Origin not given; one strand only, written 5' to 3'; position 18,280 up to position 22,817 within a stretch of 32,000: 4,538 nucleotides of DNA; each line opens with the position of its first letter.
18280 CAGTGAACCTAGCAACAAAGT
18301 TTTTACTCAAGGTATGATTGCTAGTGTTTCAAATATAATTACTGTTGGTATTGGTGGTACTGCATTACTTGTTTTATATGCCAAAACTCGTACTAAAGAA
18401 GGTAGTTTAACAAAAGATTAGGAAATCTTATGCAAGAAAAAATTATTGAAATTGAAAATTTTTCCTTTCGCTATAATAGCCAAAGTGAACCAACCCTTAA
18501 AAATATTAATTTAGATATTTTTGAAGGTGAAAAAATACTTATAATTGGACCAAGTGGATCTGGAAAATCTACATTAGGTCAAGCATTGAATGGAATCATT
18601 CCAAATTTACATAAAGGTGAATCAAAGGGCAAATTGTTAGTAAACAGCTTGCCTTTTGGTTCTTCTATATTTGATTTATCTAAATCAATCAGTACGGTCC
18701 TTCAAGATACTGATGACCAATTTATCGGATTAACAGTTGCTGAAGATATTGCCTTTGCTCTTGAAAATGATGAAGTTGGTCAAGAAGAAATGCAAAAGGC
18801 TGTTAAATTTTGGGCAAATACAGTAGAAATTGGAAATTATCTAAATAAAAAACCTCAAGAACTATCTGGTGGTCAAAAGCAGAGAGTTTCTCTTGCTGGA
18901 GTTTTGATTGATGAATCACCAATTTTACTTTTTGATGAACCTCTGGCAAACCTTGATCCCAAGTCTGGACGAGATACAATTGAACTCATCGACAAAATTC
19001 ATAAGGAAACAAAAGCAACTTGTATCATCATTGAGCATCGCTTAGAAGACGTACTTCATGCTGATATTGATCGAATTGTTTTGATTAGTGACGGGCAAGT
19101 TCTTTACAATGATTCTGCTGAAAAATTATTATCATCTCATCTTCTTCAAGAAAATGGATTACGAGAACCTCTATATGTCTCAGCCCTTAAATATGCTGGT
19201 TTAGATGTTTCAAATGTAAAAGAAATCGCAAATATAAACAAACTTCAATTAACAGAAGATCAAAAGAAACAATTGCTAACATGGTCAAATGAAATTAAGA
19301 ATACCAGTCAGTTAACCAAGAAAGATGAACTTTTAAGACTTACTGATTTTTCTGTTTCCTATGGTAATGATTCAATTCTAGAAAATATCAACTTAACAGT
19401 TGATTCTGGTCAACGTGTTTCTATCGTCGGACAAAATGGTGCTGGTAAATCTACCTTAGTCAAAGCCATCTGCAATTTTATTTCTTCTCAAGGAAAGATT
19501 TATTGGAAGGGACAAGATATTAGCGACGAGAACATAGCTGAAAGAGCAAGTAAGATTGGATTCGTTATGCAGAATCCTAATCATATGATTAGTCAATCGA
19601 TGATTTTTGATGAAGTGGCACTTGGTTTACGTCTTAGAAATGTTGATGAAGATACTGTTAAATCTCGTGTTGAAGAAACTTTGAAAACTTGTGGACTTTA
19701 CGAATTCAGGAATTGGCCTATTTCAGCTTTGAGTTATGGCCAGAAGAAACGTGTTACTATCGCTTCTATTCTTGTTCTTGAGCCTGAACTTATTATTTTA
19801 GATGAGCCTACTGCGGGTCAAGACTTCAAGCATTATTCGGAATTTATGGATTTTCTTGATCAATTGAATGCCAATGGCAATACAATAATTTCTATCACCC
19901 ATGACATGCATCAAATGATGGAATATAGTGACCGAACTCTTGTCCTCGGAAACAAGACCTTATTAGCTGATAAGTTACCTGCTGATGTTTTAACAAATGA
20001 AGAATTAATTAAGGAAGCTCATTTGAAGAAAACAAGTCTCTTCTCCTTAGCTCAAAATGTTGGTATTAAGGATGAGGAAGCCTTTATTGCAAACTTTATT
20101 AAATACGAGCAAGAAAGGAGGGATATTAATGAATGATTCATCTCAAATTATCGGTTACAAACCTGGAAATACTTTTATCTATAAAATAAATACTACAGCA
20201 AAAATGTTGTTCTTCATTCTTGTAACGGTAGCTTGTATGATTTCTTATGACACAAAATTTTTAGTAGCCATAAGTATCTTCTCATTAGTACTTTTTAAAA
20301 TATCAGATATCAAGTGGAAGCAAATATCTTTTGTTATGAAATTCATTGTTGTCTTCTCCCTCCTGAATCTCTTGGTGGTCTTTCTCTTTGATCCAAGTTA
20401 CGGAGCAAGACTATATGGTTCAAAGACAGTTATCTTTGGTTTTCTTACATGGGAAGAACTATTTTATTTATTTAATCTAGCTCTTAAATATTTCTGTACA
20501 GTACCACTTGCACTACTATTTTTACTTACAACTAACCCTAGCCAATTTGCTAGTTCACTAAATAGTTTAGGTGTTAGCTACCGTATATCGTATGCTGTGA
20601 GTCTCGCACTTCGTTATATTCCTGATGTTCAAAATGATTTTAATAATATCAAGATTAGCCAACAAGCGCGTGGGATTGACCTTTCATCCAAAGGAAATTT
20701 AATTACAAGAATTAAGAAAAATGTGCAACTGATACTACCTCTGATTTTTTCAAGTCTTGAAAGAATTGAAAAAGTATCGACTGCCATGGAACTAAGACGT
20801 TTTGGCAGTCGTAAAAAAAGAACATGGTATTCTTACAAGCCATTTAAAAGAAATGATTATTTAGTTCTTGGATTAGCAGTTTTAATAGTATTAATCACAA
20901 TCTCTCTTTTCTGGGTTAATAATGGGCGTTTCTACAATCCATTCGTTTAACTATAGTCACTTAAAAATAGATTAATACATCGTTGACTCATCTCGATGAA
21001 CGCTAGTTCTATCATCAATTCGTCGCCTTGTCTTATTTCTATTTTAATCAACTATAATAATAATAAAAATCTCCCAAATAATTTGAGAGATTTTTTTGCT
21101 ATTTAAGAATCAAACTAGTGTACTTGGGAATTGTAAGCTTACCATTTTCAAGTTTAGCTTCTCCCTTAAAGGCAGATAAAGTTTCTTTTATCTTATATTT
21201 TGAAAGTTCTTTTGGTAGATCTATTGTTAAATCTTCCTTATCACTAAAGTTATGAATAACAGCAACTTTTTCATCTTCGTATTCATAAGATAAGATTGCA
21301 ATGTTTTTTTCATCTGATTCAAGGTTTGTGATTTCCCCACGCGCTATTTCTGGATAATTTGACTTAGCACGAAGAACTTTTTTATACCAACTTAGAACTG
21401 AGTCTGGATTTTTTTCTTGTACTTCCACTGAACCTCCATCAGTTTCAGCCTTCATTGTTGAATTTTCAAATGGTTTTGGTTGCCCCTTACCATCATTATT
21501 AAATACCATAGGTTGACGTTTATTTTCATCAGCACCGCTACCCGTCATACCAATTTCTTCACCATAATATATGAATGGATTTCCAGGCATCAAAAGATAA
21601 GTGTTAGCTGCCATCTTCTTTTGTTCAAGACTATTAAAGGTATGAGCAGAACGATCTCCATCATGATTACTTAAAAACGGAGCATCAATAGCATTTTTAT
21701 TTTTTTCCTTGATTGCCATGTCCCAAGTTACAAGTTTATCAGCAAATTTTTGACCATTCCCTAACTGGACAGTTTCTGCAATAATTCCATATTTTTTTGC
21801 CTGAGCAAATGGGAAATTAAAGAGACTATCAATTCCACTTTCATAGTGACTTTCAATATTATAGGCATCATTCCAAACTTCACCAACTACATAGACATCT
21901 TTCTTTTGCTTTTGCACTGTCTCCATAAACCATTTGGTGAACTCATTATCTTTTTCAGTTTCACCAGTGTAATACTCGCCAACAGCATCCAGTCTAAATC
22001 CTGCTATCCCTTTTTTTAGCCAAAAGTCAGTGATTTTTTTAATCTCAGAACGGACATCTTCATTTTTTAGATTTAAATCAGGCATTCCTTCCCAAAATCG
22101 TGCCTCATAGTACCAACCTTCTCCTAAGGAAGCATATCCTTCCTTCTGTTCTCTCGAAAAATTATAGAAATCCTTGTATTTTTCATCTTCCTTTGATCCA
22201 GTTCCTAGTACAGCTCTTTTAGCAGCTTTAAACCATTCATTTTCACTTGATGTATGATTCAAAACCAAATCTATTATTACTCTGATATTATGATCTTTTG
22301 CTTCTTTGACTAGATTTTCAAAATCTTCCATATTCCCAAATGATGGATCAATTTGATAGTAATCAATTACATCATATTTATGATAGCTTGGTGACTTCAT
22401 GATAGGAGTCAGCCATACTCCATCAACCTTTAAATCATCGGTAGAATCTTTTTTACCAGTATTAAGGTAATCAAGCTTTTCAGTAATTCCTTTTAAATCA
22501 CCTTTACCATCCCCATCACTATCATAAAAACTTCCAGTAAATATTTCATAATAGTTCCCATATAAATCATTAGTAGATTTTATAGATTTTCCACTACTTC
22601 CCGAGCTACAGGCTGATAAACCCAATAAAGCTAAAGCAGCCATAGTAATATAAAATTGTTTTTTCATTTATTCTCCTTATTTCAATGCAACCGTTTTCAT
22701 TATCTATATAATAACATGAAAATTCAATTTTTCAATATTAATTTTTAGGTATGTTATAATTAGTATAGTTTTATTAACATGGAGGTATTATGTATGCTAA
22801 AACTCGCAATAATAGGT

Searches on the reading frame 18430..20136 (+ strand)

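Call 13: search_protein_families(library=ncbifam, proteins=[window:18430-20136:+], max_evalue=0.00001)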
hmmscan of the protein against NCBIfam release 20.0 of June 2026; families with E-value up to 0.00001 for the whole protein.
window:18430-20136:+ (568 aa): 192 families (the best 25 are shown)
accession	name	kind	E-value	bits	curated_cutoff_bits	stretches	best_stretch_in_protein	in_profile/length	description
TIGR04520.1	ECF_ATPase_1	equivalog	3.4e-119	397.2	315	2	6-254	1-248/269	energy-coupling factor transporter ATPase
TIGR04521.1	ECF_ATPase_2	equivalog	2e-104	348.6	330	2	315-561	19-272/279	energy-coupling factor transporter ATPase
NF010156.0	PRK13635.1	equivalog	5.4e-101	337.4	392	2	1-250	1-245/279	energy-coupling factor ABC transporter ATP-binding protein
NF010167.0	PRK13648.1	subfamily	2.9e-91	305.6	241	2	2-250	4-247/269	energy-coupling factor transporter ATPase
NF010157.0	PRK13636.1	equivalog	2.4e-86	289.4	463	2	298-567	2-276/285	cobalt transporter ATP-binding subunit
NF010171.0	PRK13652.1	equivalog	4.5e-85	285.1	476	2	305-544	7-249/277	cobalt transporter ATP-binding subunit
NF010158.0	PRK13637.1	equivalog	1.1e-81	274.1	390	2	6-261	3-264/287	energy-coupling factor transporter ATPase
TIGR01166.1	cbiO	subfamily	1.9e-78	262.3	211.8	2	312-493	2-187/190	cobalt ABC transporter, ATP-binding protein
NF010170.0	PRK13651.1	equivalog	3.5e-77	259.4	432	2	80-271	100-294/308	cobalt transporter ATP-binding subunit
NF010155.0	PRK13634.1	equivalog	1.8e-74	250.7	413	2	6-251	3-252/290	energy-coupling factor ABC transporter ATP-binding protein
NF010068.0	PRK13548.1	equivalog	1e-73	247.7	261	2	299-527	3-237/261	heme ABC transporter ATP-binding protein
NF043075.1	MMSYN1_0197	equivalog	1.3e-71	241.3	550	2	301-511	2-211/341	spermidine/putrescine ABC transporter ATP-binding protein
TIGR02673.1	FtsE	equivalog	2.3e-71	239.9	264.85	2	303-508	3-212/214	cell division ATP-binding protein FtsE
TIGR00968.1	3a0106s01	subfamily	1.2e-70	237.8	342.75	2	305-512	4-210/237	sulfate ABC transporter ATP-binding protein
NF006987.0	PRK09452.1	equivalog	3.1e-69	233.5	482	2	290-520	6-235/378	spermidine/putrescine ABC transporter ATP-binding protein PotA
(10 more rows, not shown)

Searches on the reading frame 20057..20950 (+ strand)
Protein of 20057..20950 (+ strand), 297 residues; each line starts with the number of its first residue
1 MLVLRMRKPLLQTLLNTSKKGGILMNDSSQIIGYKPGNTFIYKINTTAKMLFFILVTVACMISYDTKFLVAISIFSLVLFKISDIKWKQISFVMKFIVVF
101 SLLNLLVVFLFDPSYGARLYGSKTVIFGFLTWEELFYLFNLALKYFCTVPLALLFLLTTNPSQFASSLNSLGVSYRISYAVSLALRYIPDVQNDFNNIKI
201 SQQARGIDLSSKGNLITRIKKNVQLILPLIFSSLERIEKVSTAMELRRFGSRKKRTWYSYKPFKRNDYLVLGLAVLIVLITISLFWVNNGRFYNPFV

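Call 13: search_protein_families(library=ncbifam, proteins=[window:20057-20950:+], max_evalue=0.00001)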
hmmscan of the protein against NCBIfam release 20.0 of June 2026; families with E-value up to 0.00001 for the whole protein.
window:20057-20950:+ (297 aa): 1 family
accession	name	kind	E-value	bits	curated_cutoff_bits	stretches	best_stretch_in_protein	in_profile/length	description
TIGR02454.1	ECF_T_CbiQ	equivalog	1.2e-21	77.4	111.8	1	46-247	3-200/200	cobalt ECF transporter T component CbiQ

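Call 27: find_encoding_contigs(protein=window:20057-20950:+, flank=3000, max_places=10)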
Protein window:20057-20950:+ (297 aa): no gene with exactly this product is on record in the collection.

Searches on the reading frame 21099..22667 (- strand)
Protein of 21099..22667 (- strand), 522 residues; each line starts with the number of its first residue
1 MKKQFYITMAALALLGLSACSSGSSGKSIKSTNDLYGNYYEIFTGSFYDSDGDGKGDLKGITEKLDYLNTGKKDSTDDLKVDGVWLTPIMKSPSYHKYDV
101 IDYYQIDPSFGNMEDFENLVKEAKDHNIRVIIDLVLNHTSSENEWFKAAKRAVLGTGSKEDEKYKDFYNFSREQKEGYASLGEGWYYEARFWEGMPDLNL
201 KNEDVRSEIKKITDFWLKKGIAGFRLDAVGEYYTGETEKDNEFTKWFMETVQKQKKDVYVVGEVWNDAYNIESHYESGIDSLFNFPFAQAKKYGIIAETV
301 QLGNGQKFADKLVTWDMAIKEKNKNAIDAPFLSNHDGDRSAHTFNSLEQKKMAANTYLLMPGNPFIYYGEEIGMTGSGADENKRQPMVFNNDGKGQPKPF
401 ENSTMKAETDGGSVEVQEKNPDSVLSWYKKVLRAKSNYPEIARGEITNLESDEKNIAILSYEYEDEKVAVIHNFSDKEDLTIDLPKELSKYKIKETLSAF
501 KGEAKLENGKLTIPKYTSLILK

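Call 13: search_protein_families(library=ncbifam, proteins=[window:21099-22667:-], max_evalue=0.00001)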
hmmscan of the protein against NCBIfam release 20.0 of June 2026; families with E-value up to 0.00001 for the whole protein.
window:21099-22667:- (522 aa): 31 families (the best 25 are shown)
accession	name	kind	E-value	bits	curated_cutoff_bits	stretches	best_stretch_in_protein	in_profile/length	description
TIGR02403.1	trehalose_treC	equivalog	2e-70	238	799.05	2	40-376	8-365/544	alpha,alpha-phosphotrehalase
TIGR02456.1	treS_nterm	equivalog_domain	1.7e-63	215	678.35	2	39-255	8-231/539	maltose alpha-D-glucosyltransferase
NF041090.1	Cyc-maltodext_AglB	equivalog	3.1e-59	201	540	1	56-394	62-351/470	cyclomaltodextrinase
NF051899.1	BetGalacBglAAgro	equivalog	5.2e-56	190.1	900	2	40-247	9-215/537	beta-galactosidase BglA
NF008051.0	PRK10785.1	equivalog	2e-50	171.7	568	1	56-390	176-501/607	maltodextrin glucosidase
NF008183.0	PRK10933.1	subfamily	3.4e-50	171.3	535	1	37-229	11-202/551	alpha,alpha-phosphotrehalase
NF011083.0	PRK14510.1-2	equivalog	3.6e-34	117.5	1322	1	56-273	220-420/1186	bifunctional glycogen debranching protein GlgX/4-alpha-glucanotransferase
NF041321.1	Alpha-amyl_MalA_Halo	equivalog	1.3e-29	103.1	875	1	39-377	262-558/666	alpha-amylase MalA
NF007051.0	PRK09505.1-1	equivalog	1.2e-20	73.1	864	2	211-380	448-614/686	alpha-amylase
NF007059.0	PRK09505.2-4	equivalog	3.9e-18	65.1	865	2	200-390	431-623/683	alpha-amylase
NF006970.0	PRK09441.1-3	equivalog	9.2e-18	64.1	516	1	81-368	72-353/466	alpha-amylase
NF007058.0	PRK09505.2-3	equivalog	1.8e-17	62.8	897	2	56-139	247-337/742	alpha-amylase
NF007060.0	PRK09505.2-5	equivalog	5.6e-17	61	790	2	201-392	438-635/690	alpha-amylase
NF006969.0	PRK09441.1-2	equivalog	1.4e-15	57.2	382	2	196-380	200-376/483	alpha-amylase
NF007052.0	PRK09505.1-2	equivalog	1.9e-15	56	749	1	55-140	225-317/677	alpha-amylase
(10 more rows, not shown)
